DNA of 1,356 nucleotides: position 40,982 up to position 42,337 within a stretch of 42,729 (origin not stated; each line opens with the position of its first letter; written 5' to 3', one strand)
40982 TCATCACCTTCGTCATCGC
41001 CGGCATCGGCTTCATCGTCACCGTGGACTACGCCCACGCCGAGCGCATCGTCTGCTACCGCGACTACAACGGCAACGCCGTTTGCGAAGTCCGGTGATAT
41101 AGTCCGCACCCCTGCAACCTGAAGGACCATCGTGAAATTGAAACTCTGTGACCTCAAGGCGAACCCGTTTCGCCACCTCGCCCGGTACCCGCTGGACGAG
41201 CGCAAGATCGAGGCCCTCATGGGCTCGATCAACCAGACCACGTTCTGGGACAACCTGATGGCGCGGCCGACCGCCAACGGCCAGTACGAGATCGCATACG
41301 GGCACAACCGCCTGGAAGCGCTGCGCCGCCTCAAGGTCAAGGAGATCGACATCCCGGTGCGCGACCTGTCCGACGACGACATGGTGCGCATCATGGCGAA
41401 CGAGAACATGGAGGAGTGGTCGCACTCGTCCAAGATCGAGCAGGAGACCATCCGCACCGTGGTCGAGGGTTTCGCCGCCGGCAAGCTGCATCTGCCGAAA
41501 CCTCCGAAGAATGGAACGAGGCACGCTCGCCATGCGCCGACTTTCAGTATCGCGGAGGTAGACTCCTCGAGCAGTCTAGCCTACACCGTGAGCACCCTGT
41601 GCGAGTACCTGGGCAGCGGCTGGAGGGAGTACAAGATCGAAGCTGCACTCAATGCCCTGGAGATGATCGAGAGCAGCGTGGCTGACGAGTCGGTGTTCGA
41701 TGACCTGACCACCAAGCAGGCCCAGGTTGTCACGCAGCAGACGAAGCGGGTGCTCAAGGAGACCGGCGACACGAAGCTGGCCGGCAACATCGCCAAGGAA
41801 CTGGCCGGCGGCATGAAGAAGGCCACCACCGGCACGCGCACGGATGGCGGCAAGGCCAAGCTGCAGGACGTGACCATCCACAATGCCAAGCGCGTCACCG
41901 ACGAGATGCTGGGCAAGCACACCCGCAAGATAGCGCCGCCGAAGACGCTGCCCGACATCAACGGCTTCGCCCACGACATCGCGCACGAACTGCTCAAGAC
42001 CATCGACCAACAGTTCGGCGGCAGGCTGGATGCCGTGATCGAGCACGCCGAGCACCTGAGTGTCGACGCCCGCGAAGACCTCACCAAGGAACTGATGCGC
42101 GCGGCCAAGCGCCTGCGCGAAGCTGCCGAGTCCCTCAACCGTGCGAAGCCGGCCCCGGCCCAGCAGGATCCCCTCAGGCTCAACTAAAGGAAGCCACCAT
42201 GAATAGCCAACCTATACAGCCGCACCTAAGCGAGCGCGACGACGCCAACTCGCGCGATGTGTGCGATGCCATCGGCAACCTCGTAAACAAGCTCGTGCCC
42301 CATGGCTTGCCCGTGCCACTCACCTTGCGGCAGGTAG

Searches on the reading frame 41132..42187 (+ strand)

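Call 24: search_protein_families(library=phrogs, proteins=[window:41132-42187:+], max_evalue=0.001)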
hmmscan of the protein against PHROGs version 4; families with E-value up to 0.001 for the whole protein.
window:41132-42187:+ (351 aa): 7 families
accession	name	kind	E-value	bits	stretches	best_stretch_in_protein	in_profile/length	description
phrog_3264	-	DNA, RNA and nucleotide metabolism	2.3e-08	35.1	1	19-84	65-130/337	ParB-like partition protein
phrog_4715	-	DNA, RNA and nucleotide metabolism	3.2e-08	33.4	1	10-104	159-251/630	ParB-like partition protein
phrog_723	-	DNA, RNA and nucleotide metabolism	6.5e-06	27.1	1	25-92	32-102/223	ParB-like partition protein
phrog_940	-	DNA, RNA and nucleotide metabolism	4.4e-05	23.9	1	22-108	25-113/388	nuclease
phrog_26387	-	DNA, RNA and nucleotide metabolism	0.00025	21.5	0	21-82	28-88/252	ParB-like partition nuclease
phrog_498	-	other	0.00034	20.2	1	11-91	49-124/633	DNA methyltransferase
phrog_3951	-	unknown function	0.00099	19.7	0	45-107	63-126/301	-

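Call 25: search_protein_families(library=pfam, proteins=[window:41132-42187:+], max_evalue=0.001)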
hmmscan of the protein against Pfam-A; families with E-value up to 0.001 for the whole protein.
window:41132-42187:+ (351 aa): 1 family
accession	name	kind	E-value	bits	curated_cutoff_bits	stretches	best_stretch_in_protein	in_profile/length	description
PF02195.25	ParB_N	-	2.8e-08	34.1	26.3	1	7-93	10-94/95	ParB N-terminal domain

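Call 49: search_protein_families(library=ncbifam, proteins=[window:41132-42187:+], max_evalue=0.01)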
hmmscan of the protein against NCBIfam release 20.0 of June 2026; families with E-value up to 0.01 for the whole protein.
window:41132-42187:+ (351 aa): 5 families
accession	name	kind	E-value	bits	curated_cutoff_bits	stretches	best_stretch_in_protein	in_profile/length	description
TIGR03454.1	partition_RepB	equivalog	7.9e-09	35.3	201.5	1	24-94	86-157/325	plasmid partitioning protein RepB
TIGR04285.1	nucleoid_noc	exception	2.1e-08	33.8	315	1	3-94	5-93/255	nucleoid occlusion protein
TIGR00180.1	parB_part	domain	8.8e-08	32.1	58.45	1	17-94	20-99/186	ParB/RepB/Spo0J family partition protein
NF010440.0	PRK13866.1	equivalog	1.8e-06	27.4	522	1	19-96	82-161/336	plasmid partitioning protein RepB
TIGR03734.1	PRTRC_parB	hypoth_equivalog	2e-06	26.6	278.6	1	20-95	11-90/555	PRTRC system ParB family protein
